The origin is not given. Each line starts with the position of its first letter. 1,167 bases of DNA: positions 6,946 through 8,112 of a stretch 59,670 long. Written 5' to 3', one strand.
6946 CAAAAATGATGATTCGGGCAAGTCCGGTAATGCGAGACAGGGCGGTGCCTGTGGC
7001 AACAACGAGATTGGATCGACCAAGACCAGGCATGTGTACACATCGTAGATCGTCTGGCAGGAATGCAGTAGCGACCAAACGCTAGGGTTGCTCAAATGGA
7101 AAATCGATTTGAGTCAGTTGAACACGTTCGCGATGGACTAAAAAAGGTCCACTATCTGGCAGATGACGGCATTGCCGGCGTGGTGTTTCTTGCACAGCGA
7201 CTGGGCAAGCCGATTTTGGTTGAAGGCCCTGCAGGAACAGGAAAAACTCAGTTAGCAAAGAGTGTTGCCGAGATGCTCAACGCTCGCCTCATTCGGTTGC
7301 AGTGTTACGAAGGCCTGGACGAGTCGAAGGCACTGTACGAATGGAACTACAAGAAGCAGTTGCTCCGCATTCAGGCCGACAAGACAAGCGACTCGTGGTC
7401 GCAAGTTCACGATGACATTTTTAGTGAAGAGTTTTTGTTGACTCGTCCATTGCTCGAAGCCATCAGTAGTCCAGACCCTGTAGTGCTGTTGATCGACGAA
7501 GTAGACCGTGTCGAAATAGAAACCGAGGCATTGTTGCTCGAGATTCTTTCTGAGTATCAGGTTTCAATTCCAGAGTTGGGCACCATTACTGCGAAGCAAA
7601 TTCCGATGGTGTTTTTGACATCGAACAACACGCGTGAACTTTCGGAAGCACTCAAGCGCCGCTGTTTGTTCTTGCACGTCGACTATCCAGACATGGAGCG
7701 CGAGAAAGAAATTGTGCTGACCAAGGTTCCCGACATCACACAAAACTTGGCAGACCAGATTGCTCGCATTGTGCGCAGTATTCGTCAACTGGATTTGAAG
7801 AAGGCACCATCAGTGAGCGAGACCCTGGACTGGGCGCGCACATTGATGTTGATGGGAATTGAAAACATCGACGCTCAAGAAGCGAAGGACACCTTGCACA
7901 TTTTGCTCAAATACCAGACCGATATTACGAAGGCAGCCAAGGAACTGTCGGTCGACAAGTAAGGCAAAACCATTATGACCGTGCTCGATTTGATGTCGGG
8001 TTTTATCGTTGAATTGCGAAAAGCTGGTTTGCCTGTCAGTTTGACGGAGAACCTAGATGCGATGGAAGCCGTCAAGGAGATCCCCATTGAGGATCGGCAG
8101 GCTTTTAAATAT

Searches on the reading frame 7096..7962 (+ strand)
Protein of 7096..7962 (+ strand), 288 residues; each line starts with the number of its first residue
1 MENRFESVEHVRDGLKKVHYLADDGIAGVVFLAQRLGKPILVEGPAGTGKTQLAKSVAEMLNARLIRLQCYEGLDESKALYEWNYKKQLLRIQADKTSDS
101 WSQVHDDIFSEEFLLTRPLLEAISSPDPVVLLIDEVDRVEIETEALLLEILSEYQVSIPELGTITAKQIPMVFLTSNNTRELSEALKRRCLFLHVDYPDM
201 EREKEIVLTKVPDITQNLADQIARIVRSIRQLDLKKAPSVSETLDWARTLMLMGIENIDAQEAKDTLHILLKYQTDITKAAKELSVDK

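Call 41: find_encoding_contigs(protein=window:7096-7962:+, flank=10000, max_places=8)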
Protein window:7096-7962:+ (288 aa): 23 contigs read that carry it; 8 places shown.
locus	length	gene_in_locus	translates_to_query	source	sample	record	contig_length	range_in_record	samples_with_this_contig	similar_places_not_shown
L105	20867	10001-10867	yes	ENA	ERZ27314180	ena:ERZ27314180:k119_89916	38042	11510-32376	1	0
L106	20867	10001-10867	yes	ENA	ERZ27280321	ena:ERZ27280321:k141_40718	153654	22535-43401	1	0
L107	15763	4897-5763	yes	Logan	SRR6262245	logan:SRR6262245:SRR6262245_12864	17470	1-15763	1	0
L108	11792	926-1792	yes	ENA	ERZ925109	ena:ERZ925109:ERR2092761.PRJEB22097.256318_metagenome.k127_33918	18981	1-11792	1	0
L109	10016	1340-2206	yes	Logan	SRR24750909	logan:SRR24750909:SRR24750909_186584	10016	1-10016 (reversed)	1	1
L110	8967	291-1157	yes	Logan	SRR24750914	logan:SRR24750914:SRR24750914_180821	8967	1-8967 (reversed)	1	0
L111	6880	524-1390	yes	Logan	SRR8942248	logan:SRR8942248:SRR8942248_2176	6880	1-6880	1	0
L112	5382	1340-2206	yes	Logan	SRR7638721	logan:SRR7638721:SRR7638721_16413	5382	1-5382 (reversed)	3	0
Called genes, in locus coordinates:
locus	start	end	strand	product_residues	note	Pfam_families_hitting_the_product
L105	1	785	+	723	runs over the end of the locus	PF03717:PBP_dimer, PF00905:Transpeptidase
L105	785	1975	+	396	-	PF01098:FTSW_RODA_SPOVE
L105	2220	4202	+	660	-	PF10150:RNase_E_G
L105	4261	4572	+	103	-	PF00829:Ribosomal_L21p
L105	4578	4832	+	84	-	PF01016:Ribosomal_L27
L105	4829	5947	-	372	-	PF01966:HD, PF13286:HD_assoc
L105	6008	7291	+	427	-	PF01018:GTP1_OBG, PF01926:MMR_HSR1, PF02421:FeoB_N, PF09269:DUF1967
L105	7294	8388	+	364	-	PF00696:AA_kinase, PF01472:PUA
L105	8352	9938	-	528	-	PF03023:MurJ, PF01554:MatE (weak)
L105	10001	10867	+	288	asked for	PF13191:AAA_16 (weak), PF13401:AAA_22, PF00004:AAA, PF07724:AAA_2 (weak), PF07726:AAA_3 (faint), PF07728:AAA_5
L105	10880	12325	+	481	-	PF05762:VWA_CoxE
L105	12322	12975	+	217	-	PF00300:His_Phos_1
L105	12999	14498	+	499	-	PF00732:GMC_oxred_N, PF01266:DAO (weak), PF07992:Pyr_redox_2 (faint), PF13450:NAD_binding_8 (faint), PF05199:GMC_oxred_C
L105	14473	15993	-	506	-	PF00370:FGGY_N, PF02782:FGGY_C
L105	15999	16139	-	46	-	-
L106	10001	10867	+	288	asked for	PF13191:AAA_16 (weak), PF13401:AAA_22, PF00004:AAA, PF07724:AAA_2 (weak), PF07726:AAA_3 (faint), PF07728:AAA_5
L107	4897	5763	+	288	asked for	PF13191:AAA_16 (weak), PF13401:AAA_22, PF00004:AAA, PF07724:AAA_2 (weak), PF07726:AAA_3 (faint), PF07728:AAA_5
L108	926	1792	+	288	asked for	PF13191:AAA_16 (weak), PF13401:AAA_22, PF00004:AAA, PF07724:AAA_2 (weak), PF07726:AAA_3 (faint), PF07728:AAA_5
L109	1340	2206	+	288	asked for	PF13191:AAA_16 (weak), PF13401:AAA_22, PF00004:AAA, PF07724:AAA_2 (weak), PF07726:AAA_3 (faint), PF07728:AAA_5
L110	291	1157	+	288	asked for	PF13191:AAA_16 (weak), PF13401:AAA_22, PF00004:AAA, PF07724:AAA_2 (weak), PF07726:AAA_3 (faint), PF07728:AAA_5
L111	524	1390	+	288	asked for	PF13191:AAA_16 (weak), PF13401:AAA_22, PF00004:AAA, PF07724:AAA_2 (weak), PF07726:AAA_3 (faint), PF07728:AAA_5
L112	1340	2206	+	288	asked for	PF13191:AAA_16 (weak), PF13401:AAA_22, PF00004:AAA, PF07724:AAA_2 (weak), PF07726:AAA_3 (faint), PF07728:AAA_5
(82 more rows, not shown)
